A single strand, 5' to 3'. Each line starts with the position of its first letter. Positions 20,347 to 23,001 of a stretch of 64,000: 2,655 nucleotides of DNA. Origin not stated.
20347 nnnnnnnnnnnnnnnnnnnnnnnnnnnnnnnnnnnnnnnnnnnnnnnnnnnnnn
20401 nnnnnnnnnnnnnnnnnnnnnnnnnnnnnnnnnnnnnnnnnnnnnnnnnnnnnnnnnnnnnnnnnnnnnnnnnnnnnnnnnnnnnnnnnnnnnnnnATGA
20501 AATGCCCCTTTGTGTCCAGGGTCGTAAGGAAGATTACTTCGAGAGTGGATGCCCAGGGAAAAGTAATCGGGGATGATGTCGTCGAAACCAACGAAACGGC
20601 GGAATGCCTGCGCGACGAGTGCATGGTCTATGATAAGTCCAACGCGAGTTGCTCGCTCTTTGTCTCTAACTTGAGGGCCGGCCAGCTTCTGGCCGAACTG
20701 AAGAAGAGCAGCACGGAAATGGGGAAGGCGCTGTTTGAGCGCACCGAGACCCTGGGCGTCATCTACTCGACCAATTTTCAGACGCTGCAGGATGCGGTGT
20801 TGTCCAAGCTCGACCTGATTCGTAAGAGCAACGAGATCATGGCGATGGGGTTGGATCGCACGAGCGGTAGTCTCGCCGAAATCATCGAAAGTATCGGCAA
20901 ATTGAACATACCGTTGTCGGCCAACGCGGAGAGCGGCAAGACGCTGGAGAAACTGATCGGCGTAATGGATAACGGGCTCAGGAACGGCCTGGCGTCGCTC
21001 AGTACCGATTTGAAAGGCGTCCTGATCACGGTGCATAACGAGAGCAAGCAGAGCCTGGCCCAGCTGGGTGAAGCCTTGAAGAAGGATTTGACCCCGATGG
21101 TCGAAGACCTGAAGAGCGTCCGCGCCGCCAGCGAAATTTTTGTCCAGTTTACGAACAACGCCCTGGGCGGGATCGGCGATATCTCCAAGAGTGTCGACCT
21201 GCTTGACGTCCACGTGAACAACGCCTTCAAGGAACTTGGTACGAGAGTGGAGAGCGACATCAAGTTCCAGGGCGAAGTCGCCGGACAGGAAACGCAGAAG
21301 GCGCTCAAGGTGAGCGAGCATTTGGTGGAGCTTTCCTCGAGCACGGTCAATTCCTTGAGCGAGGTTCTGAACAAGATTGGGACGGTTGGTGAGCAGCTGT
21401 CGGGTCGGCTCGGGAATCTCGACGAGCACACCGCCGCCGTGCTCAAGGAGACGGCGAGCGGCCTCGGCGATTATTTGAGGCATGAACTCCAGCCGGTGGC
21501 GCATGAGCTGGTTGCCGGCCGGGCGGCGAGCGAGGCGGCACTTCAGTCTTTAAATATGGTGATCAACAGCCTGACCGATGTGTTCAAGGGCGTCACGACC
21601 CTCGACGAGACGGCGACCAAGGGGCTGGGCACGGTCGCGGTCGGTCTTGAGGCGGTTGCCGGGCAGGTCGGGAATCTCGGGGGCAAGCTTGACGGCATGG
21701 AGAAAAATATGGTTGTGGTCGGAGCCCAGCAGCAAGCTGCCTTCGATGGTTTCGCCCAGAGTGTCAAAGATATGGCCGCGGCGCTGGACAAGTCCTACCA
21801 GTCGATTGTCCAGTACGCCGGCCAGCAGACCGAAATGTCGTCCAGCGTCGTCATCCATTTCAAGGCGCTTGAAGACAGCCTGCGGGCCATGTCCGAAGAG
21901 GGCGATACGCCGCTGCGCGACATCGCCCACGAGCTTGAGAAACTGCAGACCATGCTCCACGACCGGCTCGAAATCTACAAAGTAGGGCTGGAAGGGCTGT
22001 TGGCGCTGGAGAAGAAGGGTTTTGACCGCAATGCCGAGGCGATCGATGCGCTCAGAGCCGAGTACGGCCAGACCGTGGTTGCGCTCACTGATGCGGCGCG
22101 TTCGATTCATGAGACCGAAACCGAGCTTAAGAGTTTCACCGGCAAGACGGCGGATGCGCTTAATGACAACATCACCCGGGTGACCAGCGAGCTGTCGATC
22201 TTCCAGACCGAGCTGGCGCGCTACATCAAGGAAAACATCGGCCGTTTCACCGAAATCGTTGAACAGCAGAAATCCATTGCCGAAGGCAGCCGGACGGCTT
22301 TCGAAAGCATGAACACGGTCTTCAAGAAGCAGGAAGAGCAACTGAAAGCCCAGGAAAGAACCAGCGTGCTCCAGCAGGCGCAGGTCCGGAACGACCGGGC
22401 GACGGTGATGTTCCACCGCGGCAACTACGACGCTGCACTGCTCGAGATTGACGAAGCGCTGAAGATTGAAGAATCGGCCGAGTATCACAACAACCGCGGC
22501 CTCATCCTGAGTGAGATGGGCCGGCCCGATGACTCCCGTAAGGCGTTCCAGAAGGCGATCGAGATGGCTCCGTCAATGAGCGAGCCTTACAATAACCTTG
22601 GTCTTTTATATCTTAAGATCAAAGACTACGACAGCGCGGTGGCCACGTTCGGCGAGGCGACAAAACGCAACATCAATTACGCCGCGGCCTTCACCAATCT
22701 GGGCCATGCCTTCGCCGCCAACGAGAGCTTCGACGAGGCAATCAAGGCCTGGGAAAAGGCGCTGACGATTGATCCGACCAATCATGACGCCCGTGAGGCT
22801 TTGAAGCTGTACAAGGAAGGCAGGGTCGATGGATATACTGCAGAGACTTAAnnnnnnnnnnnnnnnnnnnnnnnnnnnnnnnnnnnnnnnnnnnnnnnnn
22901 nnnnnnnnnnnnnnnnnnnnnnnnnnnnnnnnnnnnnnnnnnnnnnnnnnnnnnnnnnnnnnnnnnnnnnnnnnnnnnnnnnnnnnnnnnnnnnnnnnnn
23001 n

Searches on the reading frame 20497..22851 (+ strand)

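Call 9: search_protein_families(library=pfam, proteins=[window:20497-22851:+], max_evalue=0.001)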
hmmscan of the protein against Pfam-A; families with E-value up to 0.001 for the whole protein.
window:20497-22851:+ (784 aa): 17 families
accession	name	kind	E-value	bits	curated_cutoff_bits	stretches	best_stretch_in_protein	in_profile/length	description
PF00515.34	TPR_1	-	4.4e-25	86.9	27.8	3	729-762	1-34/34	Tetratricopeptide repeat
PF07719.23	TPR_2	-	4.1e-24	83.1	27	2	661-692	1-32/34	Tetratricopeptide repeat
PF13181.12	TPR_8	-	4.1e-19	67.5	25.7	1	661-693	1-33/34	Tetratricopeptide repeat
PF13432.12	TPR_16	-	5.5e-17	62.3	32.7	2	700-762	2-64/65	Tetratricopeptide repeat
PF13414.12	TPR_11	-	2.9e-15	56.1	26.8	1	736-768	1-33/42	TPR repeat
PF13424.12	TPR_12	-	7.5e-15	55.3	30.1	2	661-723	3-73/77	Tetratricopeptide repeat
PF13431.12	TPR_17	-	1.1e-13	50.7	24.4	1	683-715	1-33/34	Tetratricopeptide repeat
PF13428.12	TPR_14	-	2.1e-10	40.7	23.5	0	732-769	4-41/44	Tetratricopeptide repeat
PF14559.12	TPR_19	-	9.8e-10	39.1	25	1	673-725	3-55/68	Tetratricopeptide repeat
PF13374.12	TPR_10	-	3.4e-08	33.7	27.5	0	665-690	6-31/42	Tetratricopeptide repeat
PF09976.15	TPR_21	-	3.2e-07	30.7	25.5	1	634-692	119-177/193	Tetratricopeptide repeat-like domain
PF13176.12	TPR_7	-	2.6e-05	24.4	27.9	0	699-723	3-29/36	Tetratricopeptide repeat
PF13371.12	TPR_9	-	3.9e-05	24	35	0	666-693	34-61/73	Tetratricopeptide repeat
PF13174.12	TPR_6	-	4.1e-05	24.4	26.3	0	701-724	6-29/33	Tetratricopeptide repeat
PF01442.23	Apolipoprotein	-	7.6e-05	22.9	90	0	67-207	52-150/190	Apolipoprotein A1/A4/E domain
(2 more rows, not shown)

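Call 82: search_protein_families(library=padloc, proteins=[window:20497-22851:+], max_evalue=0.001)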
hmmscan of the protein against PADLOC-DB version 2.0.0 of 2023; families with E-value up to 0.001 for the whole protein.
window:20497-22851:+ (784 aa): 1 family
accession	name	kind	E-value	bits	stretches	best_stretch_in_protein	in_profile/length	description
PDLC00601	ZorA1|ZorA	-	9e-08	29.2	1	132-336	443-645/699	MotA/ExbB/TolQ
